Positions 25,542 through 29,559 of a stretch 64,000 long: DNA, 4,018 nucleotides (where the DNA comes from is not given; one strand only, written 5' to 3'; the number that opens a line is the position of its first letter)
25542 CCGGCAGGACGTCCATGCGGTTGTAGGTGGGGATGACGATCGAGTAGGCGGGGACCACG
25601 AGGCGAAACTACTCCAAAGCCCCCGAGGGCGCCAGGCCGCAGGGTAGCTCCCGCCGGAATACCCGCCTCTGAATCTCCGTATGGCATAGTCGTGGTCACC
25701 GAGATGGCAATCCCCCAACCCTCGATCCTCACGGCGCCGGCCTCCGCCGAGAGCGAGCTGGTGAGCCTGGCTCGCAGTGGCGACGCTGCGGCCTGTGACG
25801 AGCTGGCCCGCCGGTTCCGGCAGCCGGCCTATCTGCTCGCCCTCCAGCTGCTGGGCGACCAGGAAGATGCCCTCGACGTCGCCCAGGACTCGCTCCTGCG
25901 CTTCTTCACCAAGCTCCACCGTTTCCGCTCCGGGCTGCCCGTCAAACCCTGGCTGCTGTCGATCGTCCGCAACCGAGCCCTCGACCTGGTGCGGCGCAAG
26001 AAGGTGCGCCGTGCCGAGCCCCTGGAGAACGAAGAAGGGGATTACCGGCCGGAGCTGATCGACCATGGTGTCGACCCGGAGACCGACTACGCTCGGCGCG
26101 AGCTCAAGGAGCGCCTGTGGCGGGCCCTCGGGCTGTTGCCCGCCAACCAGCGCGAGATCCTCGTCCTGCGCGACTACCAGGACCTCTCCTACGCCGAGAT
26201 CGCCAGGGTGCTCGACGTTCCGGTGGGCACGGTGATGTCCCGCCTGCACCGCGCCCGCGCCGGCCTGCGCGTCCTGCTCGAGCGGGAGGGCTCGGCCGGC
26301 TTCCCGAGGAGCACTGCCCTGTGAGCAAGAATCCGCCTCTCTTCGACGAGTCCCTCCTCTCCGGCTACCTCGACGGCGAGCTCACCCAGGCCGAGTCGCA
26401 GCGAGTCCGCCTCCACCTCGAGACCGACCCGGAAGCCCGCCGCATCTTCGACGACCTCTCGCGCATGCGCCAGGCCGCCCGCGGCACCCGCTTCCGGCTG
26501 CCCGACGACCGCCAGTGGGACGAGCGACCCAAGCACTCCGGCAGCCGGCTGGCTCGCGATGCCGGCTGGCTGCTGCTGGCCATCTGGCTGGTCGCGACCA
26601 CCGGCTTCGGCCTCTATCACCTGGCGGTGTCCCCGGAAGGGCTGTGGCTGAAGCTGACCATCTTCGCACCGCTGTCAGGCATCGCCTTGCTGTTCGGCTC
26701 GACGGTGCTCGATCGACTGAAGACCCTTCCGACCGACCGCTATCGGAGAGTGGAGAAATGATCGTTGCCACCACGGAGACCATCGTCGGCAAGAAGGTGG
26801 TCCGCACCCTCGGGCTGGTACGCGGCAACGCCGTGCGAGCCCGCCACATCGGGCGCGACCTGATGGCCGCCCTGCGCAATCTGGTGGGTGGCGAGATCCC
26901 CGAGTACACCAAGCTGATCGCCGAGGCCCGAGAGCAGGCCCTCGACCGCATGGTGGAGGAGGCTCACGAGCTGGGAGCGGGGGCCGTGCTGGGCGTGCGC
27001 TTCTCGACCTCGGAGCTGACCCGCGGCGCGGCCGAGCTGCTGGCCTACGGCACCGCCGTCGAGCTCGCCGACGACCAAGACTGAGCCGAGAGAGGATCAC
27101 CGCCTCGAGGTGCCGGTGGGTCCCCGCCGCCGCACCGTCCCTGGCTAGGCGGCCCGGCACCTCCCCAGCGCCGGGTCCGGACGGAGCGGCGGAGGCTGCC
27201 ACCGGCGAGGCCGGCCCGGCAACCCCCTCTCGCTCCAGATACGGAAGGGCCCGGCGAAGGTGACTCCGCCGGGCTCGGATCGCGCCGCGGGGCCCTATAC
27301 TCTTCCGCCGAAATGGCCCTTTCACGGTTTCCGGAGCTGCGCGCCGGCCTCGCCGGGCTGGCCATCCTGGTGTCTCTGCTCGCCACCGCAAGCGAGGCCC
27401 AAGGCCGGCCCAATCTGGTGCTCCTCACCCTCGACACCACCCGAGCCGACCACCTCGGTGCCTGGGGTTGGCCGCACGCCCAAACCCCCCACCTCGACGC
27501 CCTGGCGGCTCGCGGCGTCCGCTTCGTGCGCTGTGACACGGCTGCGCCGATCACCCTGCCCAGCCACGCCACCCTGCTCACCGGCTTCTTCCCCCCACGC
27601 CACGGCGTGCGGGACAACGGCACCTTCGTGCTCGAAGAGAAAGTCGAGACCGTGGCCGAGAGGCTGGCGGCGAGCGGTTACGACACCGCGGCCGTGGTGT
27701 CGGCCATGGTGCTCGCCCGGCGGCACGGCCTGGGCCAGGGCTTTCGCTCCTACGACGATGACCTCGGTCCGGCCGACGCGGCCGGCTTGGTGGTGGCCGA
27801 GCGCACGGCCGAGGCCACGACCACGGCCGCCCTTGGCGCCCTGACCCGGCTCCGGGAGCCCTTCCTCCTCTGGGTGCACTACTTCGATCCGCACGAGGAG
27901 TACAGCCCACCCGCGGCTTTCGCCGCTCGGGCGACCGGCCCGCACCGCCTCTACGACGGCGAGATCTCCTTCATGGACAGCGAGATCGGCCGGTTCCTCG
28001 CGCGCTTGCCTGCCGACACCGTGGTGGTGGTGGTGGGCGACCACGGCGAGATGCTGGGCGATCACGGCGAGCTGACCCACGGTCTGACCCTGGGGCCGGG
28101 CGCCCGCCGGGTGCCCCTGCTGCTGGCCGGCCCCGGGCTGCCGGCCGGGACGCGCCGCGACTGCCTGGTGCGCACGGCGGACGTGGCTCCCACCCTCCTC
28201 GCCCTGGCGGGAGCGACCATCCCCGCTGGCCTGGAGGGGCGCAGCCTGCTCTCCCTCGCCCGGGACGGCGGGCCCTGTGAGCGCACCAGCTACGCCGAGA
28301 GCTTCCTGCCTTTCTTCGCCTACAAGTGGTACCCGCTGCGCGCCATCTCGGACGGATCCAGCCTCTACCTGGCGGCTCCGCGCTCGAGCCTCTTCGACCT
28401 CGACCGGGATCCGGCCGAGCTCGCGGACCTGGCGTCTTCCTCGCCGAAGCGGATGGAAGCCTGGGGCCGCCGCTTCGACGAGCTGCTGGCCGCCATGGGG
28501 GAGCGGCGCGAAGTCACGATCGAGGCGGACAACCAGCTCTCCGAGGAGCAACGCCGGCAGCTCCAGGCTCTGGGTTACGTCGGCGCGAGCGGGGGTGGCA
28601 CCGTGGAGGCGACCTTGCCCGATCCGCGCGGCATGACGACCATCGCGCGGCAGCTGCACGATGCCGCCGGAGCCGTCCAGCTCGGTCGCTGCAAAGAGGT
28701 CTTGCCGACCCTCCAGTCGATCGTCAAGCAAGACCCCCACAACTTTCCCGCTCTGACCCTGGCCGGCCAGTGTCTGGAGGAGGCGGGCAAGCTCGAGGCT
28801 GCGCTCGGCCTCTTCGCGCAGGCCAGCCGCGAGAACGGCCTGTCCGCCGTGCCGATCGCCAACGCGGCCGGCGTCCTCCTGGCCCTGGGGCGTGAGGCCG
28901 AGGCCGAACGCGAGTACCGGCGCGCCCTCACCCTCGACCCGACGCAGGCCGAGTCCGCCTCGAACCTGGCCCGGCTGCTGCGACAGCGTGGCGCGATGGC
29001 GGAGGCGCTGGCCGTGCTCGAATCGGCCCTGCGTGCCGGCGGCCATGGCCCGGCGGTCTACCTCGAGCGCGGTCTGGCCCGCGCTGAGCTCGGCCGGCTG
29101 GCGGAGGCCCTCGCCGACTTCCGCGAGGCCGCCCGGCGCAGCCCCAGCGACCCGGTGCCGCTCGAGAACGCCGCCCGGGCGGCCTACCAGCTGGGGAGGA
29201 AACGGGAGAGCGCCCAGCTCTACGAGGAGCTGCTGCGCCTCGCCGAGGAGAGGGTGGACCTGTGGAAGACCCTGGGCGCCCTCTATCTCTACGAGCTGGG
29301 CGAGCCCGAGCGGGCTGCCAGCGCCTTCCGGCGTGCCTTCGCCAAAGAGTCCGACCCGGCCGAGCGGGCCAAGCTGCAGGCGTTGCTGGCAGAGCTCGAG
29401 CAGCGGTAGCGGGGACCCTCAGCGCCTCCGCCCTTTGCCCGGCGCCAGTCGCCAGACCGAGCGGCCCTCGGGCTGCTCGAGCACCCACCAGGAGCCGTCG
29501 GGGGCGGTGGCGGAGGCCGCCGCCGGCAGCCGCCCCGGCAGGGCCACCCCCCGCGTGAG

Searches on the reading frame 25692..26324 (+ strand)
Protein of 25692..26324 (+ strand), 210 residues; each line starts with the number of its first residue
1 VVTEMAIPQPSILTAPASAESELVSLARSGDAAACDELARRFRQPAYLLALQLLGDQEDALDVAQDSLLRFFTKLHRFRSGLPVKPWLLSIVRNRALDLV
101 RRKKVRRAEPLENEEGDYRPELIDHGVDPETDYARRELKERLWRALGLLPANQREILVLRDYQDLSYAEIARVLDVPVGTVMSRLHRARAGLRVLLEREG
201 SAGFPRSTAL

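Call 4: search_protein_families(library=pfam, proteins=[window:25692-26324:+], max_evalue=0.01)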
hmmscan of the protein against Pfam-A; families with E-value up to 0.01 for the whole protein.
window:25692-26324:+ (210 aa): 7 families
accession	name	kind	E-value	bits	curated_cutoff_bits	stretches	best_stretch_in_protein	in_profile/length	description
PF08281.18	Sigma70_r4_2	-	9.2e-20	70.5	25.7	1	140-190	2-52/54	Sigma-70, region 4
PF04545.22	Sigma70_r4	-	3.4e-14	52.5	24.1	1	145-193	1-49/50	Sigma-70, region 4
PF04542.20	Sigma70_r2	-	1.4e-13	50.8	24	1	38-104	1-69/71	Sigma-70 region 2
PF07638.17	Sigma70_ECF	-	3.9e-05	24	21.1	1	21-193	5-180/185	ECF sigma factor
PF13384.12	HTH_23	-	0.00022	21.4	24.6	1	154-192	6-46/50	Homeodomain-like domain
PF13936.12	HTH_38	-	0.001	19.2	27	1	152-187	9-43/44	Helix-turn-helix domain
PF12840.13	HTH_20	-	0.0052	17.2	27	0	165-185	19-39/51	Helix-turn-helix domain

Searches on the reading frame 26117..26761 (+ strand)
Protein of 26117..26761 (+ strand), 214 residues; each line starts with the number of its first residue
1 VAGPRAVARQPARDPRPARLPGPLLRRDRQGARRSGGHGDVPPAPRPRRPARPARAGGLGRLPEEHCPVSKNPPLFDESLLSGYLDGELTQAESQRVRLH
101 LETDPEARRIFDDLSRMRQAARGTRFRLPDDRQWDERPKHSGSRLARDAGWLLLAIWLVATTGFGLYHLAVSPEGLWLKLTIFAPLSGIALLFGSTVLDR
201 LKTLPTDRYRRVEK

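Call 4: search_protein_families(library=pfam, proteins=[window:26117-26761:+], max_evalue=0.01)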
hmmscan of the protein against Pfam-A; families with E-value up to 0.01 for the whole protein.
window:26117-26761:+ (214 aa): 1 family
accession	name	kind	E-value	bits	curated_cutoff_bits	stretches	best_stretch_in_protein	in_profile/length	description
PF13490.11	zf-HC2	-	9.8e-07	29.2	22.2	1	79-103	6-30/35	Putative zinc-finger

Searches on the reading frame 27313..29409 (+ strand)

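Call 4: search_protein_families(library=pfam, proteins=[window:27313-29409:+], max_evalue=0.01)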
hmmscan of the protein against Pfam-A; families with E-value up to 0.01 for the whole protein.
window:27313-29409:+ (698 aa): 22 families
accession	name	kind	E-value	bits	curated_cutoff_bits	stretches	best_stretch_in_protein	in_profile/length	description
PF00884.28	Sulfatase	-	8.6e-36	124.2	25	1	33-301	1-301/301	Sulfatase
PF13432.12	TPR_16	-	3.5e-17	63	32.7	3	552-614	3-65/65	Tetratricopeptide repeat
PF14559.12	TPR_19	-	1.6e-16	60.8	25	3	522-580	1-59/68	Tetratricopeptide repeat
PF07719.23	TPR_2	-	1e-15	56.9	27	1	581-612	2-33/34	Tetratricopeptide repeat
PF13428.12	TPR_14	-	2.3e-13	49.8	23.5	1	518-555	7-44/44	Tetratricopeptide repeat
PF01663.27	Phosphodiest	-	3.1e-13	50.5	23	1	35-105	1-68/342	Type I phosphodiesterase / nucleotide pyrophosphatase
PF13431.12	TPR_17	-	7.3e-11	41.9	24.4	1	535-566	2-33/34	Tetratricopeptide repeat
PF13181.12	TPR_8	-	9e-11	41.5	25.7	0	518-544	7-33/34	Tetratricopeptide repeat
PF13424.12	TPR_12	-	3.6e-10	40.3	30.1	1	517-574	8-73/77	Tetratricopeptide repeat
PF00515.34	TPR_1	-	1.2e-08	34.9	27.8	1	581-613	2-34/34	Tetratricopeptide repeat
PF16347.10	SGSH_C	-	1.5e-08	35.3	29.3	1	265-374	16-132/154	N-sulphoglucosamine sulphohydrolase, C-terminal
PF13371.12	TPR_9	-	2.1e-08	34.5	35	1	559-614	8-63/73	Tetratricopeptide repeat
PF13414.12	TPR_11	-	3.2e-07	30.3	26.8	0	587-628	1-42/42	TPR repeat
PF12895.13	ANAPC3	-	1.2e-06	29.1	27.2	0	531-601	8-77/82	Anaphase-promoting complex, cyclosome, subunit 3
PF03704.23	BTAD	-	3.1e-06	28.1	22.1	0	454-505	72-123/146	Bacterial transcriptional activator domain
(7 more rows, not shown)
